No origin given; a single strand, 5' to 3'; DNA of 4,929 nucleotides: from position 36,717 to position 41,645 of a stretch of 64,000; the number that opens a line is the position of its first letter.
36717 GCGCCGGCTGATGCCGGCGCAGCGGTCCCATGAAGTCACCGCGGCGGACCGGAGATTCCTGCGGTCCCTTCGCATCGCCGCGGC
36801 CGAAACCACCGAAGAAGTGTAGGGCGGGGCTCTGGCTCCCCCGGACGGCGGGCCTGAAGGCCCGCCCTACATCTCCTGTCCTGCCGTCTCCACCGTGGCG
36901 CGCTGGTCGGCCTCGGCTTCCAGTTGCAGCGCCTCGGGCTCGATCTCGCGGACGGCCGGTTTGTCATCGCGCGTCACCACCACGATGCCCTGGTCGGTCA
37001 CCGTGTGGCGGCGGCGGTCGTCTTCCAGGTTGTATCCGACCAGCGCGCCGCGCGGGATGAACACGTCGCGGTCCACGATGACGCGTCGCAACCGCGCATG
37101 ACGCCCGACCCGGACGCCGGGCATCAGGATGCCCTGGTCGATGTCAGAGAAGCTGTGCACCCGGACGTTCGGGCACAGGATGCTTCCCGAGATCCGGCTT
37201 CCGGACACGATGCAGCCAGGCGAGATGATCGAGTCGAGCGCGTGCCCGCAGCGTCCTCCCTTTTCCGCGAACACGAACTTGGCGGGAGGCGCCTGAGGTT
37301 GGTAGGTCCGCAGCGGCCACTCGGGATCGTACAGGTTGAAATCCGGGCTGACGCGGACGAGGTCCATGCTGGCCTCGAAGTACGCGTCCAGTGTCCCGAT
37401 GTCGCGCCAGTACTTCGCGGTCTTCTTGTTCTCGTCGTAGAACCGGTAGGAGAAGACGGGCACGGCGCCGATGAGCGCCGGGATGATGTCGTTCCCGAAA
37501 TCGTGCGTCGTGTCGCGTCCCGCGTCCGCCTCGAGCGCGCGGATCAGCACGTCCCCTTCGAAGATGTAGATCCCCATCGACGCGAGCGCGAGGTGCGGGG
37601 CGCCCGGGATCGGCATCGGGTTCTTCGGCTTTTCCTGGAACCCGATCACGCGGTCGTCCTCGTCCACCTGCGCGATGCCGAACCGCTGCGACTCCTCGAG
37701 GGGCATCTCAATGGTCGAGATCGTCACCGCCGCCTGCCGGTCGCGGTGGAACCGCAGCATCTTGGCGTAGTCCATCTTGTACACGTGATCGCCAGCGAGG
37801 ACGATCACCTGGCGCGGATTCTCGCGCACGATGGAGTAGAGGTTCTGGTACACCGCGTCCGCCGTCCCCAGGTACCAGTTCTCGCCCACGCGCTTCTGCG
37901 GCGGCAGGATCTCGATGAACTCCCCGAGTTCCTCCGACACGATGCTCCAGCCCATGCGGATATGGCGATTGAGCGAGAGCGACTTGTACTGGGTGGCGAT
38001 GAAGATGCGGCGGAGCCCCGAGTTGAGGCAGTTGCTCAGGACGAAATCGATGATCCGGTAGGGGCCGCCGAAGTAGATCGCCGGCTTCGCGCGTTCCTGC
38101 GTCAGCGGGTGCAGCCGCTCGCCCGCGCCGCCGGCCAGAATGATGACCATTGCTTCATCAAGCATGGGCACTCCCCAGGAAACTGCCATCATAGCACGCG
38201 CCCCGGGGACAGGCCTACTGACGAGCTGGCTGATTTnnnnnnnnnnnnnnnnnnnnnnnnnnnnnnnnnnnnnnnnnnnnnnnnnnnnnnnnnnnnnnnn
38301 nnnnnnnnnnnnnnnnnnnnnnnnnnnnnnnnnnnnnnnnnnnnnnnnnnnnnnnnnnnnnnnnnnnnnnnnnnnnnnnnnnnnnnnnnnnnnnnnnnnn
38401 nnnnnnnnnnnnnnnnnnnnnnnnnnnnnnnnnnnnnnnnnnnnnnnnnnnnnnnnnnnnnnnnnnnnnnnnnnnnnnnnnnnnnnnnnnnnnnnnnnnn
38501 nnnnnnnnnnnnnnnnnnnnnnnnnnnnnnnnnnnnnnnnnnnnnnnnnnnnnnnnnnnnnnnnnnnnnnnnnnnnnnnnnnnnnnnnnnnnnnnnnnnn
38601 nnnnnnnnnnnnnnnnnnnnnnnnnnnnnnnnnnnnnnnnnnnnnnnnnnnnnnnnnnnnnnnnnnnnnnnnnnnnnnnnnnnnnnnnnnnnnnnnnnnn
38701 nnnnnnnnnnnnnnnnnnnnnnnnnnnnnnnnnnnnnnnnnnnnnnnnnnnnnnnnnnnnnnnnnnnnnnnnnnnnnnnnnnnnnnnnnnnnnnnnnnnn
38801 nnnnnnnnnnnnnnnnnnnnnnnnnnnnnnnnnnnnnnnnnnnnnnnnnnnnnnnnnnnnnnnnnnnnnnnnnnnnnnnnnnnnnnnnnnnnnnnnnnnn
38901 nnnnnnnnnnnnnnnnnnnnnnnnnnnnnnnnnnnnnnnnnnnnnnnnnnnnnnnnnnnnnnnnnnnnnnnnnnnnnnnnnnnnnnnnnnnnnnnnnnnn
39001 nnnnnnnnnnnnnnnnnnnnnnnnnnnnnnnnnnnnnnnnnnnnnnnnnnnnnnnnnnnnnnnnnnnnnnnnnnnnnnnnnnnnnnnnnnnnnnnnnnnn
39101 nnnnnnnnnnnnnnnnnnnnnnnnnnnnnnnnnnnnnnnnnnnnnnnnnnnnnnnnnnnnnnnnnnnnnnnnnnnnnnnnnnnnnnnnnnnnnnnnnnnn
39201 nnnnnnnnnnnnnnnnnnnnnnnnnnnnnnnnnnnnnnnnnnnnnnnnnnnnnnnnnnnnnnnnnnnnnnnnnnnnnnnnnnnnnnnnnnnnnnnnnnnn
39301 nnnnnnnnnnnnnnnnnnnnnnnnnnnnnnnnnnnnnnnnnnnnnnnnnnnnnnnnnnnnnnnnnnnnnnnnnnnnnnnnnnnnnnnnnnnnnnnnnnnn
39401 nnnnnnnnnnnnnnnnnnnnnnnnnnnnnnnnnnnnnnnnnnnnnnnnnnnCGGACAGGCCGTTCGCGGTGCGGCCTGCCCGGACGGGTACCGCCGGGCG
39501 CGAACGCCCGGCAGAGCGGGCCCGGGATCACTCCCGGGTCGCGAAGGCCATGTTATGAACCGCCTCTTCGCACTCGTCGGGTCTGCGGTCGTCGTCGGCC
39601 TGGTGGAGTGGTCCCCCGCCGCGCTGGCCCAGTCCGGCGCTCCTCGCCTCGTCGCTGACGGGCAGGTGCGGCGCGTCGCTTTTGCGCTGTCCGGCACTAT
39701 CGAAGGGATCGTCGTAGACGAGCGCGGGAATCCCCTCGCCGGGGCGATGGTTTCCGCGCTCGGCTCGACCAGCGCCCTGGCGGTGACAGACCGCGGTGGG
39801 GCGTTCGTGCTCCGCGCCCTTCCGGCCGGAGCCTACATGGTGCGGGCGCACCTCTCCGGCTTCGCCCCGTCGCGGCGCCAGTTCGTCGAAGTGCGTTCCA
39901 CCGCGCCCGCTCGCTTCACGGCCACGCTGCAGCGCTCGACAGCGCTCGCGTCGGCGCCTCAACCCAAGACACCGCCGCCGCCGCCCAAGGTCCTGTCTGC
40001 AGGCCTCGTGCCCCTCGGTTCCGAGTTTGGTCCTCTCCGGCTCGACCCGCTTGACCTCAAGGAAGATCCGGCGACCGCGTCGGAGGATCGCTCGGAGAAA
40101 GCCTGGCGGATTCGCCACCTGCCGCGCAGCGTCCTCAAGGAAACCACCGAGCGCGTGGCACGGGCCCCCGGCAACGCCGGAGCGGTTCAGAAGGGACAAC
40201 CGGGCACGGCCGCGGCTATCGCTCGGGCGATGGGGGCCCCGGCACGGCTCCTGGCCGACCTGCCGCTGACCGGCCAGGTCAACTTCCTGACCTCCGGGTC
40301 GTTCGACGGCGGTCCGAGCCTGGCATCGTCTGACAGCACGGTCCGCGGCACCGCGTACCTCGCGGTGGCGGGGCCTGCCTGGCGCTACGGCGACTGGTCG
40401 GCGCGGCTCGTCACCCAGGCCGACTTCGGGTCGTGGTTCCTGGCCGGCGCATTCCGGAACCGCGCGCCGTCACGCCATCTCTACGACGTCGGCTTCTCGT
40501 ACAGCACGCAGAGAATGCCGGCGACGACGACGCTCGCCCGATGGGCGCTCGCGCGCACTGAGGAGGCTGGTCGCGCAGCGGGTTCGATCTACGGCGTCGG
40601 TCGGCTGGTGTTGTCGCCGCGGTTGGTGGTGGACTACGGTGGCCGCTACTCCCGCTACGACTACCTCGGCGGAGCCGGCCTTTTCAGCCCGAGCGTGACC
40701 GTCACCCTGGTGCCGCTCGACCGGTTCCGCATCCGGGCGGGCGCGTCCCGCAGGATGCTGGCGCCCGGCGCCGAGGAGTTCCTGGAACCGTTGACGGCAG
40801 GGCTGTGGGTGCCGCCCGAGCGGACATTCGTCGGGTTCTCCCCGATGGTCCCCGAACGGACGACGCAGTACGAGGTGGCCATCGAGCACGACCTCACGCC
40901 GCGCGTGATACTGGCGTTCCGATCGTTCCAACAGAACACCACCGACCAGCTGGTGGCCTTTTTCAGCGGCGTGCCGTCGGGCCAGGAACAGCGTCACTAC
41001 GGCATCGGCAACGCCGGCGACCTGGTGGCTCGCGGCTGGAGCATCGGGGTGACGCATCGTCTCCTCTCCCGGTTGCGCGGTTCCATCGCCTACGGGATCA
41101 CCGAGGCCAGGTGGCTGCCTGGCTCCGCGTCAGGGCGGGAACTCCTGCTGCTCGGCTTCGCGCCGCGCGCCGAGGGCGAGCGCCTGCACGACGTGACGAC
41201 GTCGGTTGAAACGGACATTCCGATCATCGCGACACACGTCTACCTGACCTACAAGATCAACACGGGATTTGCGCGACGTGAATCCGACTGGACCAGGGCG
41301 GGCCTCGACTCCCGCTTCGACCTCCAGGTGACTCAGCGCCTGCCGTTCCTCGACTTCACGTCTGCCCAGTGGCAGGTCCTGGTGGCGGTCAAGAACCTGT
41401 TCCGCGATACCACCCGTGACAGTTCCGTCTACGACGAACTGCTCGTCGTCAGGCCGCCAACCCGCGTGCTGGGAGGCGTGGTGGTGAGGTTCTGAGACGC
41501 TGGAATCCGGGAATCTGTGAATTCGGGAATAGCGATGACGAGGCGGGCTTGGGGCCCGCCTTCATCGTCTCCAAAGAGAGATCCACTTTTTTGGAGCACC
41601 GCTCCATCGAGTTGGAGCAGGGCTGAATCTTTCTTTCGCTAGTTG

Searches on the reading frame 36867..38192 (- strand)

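Call 34: search_protein_families(library=pfam, proteins=[window:36867-38192:-], max_evalue=0.000001)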
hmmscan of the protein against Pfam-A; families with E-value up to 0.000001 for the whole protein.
window:36867-38192:- (441 aa): 2 families
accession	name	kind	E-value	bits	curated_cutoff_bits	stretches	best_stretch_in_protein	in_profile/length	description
PF00483.29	NTP_transferase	-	9.2e-61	206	21.2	1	16-278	2-242/245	Nucleotidyl transferase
PF24894.1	Hexapep_GlmU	-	1e-37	128.8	23.3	1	302-406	1-104/104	GlmU-like, C-terminal hexapeptide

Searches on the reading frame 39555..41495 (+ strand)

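Call 34: search_protein_families(library=pfam, proteins=[window:39555-41495:+], max_evalue=0.000001)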
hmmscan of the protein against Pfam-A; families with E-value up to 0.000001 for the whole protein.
window:39555-41495:+ (646 aa): 3 families
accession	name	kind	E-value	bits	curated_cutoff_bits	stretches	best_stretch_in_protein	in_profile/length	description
PF13620.12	CarboxypepD_reg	-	2.9e-15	56.8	32.3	1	48-126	1-82/82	Carboxypeptidase regulatory-like domain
PF00593.30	TonB_dep_Rec_b-barrel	-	2.5e-14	54.4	27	1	260-518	104-350/436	TonB dependent receptor-like, beta-barrel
PF13715.12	CarbopepD_reg_2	-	2.9e-07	30.9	32.2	1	49-119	1-70/88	CarboxypepD_reg-like domain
